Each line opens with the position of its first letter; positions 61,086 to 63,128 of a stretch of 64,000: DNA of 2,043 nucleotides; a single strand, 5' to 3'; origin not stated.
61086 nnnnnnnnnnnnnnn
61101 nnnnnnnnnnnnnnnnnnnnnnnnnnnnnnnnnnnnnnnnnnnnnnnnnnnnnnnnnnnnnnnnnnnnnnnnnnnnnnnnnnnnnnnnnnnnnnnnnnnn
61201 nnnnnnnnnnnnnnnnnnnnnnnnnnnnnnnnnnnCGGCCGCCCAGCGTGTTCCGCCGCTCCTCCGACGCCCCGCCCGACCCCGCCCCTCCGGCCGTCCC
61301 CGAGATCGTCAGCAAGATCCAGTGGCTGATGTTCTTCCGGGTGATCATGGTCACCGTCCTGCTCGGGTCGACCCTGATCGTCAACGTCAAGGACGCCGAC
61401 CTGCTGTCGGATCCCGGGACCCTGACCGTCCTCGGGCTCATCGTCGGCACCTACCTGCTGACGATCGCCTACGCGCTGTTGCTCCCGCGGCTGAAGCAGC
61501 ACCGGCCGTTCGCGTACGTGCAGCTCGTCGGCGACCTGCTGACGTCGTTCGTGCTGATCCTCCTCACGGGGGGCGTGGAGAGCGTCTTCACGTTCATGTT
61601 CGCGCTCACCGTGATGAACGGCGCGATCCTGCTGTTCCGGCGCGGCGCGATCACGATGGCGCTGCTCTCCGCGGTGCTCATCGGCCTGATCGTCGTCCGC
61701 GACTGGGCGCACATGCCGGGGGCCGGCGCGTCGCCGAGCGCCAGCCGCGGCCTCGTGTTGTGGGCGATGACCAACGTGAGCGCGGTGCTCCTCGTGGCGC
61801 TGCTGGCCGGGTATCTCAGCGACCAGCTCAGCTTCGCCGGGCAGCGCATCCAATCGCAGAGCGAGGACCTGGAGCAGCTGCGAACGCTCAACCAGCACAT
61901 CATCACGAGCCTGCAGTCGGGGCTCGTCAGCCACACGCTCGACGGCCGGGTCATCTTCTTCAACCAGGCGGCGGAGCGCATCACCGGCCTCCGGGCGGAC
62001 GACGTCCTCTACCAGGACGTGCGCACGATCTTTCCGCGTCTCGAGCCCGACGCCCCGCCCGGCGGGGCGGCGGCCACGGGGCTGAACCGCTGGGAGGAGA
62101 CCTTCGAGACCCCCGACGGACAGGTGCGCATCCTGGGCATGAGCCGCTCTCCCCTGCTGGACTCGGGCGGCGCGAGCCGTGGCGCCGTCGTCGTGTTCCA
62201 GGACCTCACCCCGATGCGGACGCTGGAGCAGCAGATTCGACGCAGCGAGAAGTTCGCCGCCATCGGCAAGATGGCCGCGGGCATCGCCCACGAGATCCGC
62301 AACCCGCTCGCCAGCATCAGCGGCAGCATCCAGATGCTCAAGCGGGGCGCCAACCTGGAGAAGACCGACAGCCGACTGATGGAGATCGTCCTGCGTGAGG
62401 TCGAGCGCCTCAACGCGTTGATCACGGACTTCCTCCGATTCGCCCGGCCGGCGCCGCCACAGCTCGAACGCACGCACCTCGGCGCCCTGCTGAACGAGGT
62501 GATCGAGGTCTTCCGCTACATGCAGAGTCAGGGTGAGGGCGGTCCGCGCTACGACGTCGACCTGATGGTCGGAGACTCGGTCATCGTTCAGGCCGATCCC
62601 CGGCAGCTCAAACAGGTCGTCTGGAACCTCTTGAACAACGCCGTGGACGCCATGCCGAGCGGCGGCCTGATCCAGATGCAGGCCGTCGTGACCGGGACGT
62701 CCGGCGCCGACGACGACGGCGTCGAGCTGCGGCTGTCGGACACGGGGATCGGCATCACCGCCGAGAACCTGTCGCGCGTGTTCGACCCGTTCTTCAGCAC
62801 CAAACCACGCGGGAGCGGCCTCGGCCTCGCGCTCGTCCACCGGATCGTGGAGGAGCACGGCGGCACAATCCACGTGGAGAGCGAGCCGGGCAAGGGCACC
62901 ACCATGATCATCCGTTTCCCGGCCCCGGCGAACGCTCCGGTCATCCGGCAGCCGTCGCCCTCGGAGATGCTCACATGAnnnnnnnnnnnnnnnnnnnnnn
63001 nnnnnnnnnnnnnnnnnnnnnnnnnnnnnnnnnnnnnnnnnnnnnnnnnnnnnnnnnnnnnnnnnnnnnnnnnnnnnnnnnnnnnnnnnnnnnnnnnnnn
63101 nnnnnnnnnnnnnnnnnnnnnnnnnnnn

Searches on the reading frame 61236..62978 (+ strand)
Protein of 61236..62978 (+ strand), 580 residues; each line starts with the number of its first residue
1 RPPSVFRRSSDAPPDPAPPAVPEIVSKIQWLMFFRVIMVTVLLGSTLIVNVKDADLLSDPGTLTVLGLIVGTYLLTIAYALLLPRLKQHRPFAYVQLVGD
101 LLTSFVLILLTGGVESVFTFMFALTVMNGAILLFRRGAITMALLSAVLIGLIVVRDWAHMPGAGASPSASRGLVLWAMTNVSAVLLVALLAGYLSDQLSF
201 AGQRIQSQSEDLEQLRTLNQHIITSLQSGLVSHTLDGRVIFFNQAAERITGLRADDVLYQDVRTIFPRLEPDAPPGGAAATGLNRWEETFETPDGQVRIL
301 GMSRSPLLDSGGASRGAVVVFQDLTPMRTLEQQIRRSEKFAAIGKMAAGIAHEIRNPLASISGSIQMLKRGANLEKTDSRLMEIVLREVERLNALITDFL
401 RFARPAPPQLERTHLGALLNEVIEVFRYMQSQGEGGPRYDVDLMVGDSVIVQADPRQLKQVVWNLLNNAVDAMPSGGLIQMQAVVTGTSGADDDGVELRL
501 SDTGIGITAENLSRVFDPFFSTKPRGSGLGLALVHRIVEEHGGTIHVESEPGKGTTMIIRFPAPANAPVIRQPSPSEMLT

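Call 55: search_protein_families(library=pfam, proteins=[window:61236-62978:+], max_evalue=0.001)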
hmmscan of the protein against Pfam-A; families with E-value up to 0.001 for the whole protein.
window:61236-62978:+ (580 aa): 7 families
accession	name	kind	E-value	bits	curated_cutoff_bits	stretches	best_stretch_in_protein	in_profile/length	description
PF02518.31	HATPase_c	-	8.6e-30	103.9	26.4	1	454-564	2-110/111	Histidine kinase-, DNA gyrase B-, and HSP90-like ATPase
PF00512.31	HisKA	-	1.1e-16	61.1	26.9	1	344-405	3-63/66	His Kinase A (phospho-acceptor) domain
PF25323.1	6TM_PilS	-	1.1e-11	45.3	27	1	27-200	10-184/189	PilS-like transmembrane domain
PF00989.32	PAS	-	5.8e-10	39.6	22.6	1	220-323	4-112/113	PAS fold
PF13426.13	PAS_9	-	2.3e-09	37.9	27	1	235-325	9-102/103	PAS domain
PF08448.16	PAS_4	-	1.9e-05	25.3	23.1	1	225-326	3-107/110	PAS fold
PF13188.13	PAS_8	-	6.5e-05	23.1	21.8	1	220-274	4-55/65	PAS domain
